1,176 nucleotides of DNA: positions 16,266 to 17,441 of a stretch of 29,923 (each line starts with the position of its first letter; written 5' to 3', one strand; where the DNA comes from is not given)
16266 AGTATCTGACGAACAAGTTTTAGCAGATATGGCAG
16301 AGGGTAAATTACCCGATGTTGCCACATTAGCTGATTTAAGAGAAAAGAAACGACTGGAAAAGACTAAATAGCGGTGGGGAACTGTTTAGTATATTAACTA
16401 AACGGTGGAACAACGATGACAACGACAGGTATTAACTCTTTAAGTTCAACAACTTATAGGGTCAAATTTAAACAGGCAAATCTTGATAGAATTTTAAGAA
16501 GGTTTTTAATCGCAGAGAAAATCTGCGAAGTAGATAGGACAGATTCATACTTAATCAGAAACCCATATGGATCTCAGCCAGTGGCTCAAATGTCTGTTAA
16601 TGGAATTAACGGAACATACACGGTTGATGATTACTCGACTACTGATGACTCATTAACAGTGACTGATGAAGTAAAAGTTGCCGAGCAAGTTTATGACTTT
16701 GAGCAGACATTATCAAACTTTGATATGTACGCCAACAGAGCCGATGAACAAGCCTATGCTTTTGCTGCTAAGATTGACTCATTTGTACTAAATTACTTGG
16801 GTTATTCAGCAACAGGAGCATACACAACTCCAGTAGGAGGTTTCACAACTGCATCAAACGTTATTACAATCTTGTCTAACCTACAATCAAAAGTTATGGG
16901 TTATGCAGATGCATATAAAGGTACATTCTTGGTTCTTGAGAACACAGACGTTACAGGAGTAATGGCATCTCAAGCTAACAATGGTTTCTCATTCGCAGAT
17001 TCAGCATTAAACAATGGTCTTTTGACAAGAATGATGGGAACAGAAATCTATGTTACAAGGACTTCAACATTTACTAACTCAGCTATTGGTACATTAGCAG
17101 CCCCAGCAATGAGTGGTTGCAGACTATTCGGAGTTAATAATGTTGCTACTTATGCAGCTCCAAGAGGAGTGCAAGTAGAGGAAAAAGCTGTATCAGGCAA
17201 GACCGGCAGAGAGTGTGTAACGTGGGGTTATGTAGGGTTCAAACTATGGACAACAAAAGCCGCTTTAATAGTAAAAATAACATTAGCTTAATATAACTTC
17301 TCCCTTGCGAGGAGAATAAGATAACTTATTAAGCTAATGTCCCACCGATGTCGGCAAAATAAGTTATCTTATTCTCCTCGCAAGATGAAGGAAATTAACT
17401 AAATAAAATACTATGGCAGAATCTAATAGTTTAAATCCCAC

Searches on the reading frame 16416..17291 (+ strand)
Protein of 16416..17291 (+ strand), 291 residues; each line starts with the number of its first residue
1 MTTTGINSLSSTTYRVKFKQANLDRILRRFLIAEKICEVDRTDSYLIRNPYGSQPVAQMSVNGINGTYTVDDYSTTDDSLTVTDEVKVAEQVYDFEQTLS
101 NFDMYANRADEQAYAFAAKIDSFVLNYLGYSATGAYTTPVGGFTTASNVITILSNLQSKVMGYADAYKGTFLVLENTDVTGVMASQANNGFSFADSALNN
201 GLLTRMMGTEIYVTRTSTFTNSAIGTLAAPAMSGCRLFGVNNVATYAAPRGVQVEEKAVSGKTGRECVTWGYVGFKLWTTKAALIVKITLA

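Call 101: search_protein_families(library=phrogs, proteins=[window:16416-17291:+], max_evalue=0.00001)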
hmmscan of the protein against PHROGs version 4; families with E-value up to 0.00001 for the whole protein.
window:16416-17291:+ (291 aa): 1 family
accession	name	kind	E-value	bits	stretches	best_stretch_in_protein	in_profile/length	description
phrog_267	-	head and packaging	2.2e-08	34.7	1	61-235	85-271/410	major head protein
